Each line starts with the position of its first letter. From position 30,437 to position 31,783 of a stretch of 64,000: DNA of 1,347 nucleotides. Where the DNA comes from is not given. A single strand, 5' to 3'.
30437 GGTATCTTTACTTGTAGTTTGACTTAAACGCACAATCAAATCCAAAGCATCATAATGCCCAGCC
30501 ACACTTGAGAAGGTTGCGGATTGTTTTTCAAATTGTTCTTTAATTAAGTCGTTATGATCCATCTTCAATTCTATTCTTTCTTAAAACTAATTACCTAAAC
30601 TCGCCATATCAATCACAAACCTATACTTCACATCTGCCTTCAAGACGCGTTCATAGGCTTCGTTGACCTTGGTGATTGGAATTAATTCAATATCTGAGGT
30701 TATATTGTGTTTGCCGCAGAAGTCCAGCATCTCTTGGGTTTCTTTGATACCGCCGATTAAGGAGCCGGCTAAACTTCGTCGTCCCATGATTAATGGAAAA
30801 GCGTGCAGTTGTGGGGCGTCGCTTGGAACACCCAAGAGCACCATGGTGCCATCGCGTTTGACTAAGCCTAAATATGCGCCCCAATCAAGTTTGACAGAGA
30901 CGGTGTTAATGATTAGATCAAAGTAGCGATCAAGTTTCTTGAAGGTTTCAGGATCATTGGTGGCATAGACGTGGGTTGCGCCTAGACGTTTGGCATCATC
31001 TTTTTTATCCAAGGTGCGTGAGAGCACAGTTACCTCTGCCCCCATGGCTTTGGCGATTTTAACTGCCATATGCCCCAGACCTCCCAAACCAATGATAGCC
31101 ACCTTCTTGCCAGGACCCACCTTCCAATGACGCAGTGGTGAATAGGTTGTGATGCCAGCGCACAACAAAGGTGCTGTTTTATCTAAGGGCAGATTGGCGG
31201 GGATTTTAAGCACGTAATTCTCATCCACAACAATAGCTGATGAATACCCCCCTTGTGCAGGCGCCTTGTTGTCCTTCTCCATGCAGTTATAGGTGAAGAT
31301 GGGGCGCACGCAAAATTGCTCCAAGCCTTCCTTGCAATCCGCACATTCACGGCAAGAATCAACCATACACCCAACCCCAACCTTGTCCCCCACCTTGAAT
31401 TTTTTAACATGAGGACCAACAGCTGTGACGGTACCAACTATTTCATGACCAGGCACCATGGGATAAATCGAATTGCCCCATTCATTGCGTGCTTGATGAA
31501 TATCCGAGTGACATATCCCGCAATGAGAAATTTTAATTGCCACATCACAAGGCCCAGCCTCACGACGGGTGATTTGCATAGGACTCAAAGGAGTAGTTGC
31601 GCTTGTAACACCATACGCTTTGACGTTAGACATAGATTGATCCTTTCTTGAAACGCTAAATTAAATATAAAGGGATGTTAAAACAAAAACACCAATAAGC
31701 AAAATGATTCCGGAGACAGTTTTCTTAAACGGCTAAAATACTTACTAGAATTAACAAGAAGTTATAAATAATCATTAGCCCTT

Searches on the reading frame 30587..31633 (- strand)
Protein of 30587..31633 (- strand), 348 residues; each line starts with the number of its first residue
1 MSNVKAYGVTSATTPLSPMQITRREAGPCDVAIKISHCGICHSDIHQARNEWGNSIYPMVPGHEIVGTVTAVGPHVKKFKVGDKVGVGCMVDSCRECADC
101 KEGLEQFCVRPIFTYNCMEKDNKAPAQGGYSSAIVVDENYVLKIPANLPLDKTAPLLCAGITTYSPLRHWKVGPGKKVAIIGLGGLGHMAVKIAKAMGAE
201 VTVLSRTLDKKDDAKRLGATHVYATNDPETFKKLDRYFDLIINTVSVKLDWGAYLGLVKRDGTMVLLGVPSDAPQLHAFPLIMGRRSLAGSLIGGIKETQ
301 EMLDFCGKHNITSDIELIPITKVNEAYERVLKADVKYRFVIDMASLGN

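Call 61: search_protein_families(library=pfam, proteins=[window:30587-31633:-], max_evalue=0.00001)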
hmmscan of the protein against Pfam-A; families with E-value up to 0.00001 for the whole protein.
window:30587-31633:- (348 aa): 4 families
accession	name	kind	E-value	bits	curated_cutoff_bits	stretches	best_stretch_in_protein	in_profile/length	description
PF08240.17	ADH_N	-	6.3e-27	94.3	23.5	1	28-145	2-103/104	Alcohol dehydrogenase GroES-like domain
PF00107.32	ADH_zinc_N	-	8.5e-27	94.1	31.8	1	185-306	1-127/129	Zinc-binding dehydrogenase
PF01262.27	AlaDh_PNT_C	-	4.6e-08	33.2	23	1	177-247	30-102/214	Alanine dehydrogenase/PNT, C-terminal domain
PF02826.25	2-Hacid_dh_C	-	6.5e-06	26.1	25.1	1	175-221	36-82/178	D-isomer specific 2-hydroxyacid dehydrogenase, NAD binding domain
